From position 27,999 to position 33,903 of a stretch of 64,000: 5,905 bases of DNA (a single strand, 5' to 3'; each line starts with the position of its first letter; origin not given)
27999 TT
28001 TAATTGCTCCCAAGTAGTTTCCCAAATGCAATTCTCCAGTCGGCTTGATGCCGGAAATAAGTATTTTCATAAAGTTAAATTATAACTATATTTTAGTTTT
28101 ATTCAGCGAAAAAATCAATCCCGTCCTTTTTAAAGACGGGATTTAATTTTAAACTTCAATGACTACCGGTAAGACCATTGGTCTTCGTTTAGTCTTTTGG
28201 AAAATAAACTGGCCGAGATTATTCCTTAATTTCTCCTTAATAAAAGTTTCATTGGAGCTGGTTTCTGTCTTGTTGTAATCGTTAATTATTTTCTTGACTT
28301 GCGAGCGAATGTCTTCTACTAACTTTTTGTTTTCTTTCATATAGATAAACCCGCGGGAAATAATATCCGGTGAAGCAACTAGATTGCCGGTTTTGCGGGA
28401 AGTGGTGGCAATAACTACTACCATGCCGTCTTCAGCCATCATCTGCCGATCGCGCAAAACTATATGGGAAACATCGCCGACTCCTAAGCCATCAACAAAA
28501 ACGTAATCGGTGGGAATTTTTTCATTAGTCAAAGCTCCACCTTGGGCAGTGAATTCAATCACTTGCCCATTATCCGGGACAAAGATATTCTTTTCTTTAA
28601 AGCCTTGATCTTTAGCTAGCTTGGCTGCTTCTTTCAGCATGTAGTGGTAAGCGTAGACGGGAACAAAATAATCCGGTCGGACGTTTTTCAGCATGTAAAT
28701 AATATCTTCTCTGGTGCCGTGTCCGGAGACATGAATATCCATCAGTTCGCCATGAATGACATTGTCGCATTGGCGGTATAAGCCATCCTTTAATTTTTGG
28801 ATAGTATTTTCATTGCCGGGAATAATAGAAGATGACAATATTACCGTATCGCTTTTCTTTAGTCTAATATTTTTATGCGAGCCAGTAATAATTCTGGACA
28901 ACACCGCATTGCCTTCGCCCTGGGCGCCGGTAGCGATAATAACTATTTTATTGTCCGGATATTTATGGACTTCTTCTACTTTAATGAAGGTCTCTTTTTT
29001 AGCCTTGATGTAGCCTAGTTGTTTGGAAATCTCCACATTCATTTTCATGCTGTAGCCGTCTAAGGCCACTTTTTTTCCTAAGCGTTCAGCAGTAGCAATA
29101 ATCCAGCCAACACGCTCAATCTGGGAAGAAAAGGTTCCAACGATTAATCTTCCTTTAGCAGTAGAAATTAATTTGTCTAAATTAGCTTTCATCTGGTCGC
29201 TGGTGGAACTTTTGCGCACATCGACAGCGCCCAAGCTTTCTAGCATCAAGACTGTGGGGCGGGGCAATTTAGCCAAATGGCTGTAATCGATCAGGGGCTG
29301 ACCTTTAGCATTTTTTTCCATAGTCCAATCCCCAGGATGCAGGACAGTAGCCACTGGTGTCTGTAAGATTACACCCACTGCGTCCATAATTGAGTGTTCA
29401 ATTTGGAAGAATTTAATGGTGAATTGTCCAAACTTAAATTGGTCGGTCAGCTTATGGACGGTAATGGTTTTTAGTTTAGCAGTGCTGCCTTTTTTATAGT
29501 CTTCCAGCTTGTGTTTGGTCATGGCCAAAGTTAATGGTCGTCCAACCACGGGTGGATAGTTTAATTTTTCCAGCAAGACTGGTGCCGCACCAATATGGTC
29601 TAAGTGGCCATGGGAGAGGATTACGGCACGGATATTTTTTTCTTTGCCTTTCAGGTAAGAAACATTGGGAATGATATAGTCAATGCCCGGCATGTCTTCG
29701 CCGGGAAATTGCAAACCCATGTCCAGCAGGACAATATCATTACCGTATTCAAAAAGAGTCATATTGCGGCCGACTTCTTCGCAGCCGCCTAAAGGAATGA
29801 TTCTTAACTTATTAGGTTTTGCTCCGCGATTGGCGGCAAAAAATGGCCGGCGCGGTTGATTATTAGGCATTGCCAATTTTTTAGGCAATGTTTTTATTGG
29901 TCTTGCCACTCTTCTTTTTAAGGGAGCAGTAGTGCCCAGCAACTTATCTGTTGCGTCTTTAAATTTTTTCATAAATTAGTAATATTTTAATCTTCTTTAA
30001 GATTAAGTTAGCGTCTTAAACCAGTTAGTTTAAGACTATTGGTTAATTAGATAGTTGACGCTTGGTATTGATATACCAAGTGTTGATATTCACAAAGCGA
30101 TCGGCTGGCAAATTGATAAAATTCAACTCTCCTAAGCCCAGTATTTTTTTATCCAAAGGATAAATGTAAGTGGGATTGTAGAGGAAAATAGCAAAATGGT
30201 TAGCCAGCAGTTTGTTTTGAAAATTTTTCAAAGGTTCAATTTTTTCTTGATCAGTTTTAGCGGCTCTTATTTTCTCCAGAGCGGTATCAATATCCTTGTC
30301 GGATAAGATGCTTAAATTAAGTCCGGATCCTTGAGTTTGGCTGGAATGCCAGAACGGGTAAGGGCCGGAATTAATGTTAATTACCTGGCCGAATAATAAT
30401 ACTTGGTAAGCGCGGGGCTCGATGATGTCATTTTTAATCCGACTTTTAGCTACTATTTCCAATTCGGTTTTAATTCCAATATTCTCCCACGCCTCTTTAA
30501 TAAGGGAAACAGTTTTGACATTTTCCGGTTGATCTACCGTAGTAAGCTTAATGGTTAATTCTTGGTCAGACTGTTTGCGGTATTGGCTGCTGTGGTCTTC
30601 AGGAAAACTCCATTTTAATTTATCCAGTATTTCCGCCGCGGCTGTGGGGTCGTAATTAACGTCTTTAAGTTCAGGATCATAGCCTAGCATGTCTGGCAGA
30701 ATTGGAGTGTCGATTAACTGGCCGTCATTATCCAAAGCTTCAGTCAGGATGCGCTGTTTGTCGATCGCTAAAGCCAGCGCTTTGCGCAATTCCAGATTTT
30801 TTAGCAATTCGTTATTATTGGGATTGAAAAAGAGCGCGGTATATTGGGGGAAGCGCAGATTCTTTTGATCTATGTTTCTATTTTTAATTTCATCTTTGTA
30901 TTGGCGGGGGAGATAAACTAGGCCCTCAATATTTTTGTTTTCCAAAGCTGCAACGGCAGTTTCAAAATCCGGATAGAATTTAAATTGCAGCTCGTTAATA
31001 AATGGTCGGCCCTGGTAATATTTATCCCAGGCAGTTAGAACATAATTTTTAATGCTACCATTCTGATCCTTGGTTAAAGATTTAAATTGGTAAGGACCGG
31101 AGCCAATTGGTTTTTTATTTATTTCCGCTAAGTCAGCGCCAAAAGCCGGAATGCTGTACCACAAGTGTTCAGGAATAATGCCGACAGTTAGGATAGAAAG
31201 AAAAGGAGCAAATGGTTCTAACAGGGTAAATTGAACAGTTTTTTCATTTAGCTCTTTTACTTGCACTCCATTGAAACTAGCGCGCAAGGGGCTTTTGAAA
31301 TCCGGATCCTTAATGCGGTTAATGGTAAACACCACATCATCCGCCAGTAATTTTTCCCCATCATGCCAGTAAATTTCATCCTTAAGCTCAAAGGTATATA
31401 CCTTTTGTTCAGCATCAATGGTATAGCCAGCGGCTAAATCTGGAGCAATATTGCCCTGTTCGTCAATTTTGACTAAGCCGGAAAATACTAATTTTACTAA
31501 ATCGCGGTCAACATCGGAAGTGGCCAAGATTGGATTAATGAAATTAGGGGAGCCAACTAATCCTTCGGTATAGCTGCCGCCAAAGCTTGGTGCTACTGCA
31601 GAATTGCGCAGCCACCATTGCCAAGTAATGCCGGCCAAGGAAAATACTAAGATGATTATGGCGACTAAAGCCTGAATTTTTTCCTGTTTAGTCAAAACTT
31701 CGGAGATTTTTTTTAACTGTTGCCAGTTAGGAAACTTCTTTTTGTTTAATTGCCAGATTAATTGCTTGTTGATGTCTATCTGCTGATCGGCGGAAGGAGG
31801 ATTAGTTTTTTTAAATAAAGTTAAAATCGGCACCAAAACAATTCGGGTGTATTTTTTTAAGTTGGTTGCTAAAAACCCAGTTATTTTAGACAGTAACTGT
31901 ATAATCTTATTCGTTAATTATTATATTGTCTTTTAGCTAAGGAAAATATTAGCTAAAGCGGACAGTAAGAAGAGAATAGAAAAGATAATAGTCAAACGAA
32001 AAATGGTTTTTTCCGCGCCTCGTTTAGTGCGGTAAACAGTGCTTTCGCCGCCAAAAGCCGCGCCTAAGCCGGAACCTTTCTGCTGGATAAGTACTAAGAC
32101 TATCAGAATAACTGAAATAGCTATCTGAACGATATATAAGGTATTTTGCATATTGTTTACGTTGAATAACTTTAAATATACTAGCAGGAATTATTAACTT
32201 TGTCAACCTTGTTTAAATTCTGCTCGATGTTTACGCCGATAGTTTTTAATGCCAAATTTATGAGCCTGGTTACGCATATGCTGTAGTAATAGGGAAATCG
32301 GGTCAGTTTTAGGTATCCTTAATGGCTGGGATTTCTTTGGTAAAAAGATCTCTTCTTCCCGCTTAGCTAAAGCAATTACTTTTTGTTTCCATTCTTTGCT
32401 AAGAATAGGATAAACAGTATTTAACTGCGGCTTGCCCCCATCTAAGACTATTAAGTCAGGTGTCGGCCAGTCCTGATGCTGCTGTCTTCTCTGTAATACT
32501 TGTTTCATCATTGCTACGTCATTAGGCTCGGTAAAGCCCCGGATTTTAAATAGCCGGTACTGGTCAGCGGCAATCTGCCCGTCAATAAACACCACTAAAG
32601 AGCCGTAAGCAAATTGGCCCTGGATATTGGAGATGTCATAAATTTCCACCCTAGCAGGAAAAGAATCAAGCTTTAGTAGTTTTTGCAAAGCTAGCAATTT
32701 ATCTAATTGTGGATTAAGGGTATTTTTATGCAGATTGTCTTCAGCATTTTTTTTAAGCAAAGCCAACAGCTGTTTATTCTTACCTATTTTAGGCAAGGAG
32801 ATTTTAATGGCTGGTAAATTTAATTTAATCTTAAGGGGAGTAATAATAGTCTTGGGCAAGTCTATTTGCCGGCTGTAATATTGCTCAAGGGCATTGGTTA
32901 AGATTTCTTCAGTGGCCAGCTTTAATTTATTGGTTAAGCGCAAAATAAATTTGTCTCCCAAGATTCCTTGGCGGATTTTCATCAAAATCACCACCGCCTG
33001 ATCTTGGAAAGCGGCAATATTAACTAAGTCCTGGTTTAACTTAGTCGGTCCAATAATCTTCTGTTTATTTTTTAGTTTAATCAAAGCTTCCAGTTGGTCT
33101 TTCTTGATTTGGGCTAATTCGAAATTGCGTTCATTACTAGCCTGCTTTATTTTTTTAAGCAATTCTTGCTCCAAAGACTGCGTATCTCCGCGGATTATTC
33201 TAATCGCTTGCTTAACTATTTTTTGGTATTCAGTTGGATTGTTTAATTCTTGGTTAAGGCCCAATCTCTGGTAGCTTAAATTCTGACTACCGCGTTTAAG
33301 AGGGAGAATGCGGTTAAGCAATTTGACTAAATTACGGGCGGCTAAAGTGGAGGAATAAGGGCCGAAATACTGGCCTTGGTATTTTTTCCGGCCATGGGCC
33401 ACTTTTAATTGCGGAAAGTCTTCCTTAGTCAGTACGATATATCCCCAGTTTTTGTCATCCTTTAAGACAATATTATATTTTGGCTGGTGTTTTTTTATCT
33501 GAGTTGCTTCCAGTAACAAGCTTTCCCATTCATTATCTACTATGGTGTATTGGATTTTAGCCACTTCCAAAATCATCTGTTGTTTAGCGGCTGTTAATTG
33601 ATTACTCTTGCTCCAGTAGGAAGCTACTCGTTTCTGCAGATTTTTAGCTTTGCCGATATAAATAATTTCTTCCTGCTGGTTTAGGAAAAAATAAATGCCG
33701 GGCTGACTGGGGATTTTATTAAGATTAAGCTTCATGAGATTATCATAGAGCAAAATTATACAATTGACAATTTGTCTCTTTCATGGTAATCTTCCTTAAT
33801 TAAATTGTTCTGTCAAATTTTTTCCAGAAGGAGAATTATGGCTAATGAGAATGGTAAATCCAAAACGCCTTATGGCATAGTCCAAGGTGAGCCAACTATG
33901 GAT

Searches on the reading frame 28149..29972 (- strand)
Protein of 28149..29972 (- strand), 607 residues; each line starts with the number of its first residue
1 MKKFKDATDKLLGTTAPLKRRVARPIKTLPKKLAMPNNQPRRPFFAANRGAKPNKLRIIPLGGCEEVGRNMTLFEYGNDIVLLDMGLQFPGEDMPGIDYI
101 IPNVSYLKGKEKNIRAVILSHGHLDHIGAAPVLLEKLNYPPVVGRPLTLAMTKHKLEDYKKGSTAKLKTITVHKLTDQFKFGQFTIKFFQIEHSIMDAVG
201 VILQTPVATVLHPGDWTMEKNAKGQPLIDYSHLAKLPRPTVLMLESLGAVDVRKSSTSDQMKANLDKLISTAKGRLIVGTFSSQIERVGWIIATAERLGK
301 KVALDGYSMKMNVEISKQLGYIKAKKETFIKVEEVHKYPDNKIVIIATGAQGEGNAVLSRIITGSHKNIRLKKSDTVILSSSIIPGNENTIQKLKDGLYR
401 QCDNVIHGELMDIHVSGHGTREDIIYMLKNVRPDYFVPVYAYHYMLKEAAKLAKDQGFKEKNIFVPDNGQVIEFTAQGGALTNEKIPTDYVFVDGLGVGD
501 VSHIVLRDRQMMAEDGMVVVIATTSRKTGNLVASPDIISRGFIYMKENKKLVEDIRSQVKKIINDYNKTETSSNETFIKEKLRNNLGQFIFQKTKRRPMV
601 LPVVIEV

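Call 57: search_protein_families(library=pfam, proteins=[window:28149-29972:-], max_evalue=0.00001)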
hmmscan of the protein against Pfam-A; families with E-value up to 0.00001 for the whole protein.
window:28149-29972:- (607 aa): 4 families
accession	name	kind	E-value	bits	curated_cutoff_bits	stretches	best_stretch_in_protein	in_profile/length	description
PF22505.1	RNase_J_b_CASP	-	1e-41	142.1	27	1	273-395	1-123/126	Ribonuclease J, beta-CASP domain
PF17770.6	RNase_J_C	-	5.4e-32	111.3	23.8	1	505-607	1-102/102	Ribonuclease J C-terminal domain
PF00753.33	Lactamase_B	-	7.4e-13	49.3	22.7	1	68-215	5-149/196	Metallo-beta-lactamase superfamily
PF12706.13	Lactamase_B_2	-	1.6e-08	34.8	27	1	112-217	29-144/200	Beta-lactamase superfamily domain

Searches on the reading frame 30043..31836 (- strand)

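Call 57: search_protein_families(library=pfam, proteins=[window:30043-31836:-], max_evalue=0.00001)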
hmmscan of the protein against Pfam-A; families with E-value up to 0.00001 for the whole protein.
window:30043-31836:- (597 aa): 1 family
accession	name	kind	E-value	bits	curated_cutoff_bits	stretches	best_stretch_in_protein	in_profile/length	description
PF00496.27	SBP_bac_5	-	5.7e-69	233.4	32.4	1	130-503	2-365/368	Bacterial extracellular solute-binding proteins, family 5 Middle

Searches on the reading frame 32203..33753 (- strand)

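Call 57: search_protein_families(library=pfam, proteins=[window:32203-33753:-], max_evalue=0.00001)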
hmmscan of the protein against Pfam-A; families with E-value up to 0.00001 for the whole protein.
window:32203-33753:- (516 aa): 3 families
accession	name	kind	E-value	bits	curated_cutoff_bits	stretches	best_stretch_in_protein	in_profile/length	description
PF08459.17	UvrC_RNaseH_dom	-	1.5e-41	142.3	22.3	1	357-502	1-159/159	UvrC RNAse H endonuclease domain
PF22920.2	UvrC_RNaseH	-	3.6e-12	46.7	24.3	1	240-343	1-115/116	UvrC Ribonuclease H-like domain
PF01541.30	GIY-YIG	-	7.6e-09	36.2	22.6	1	18-94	2-78/78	GIY-YIG catalytic domain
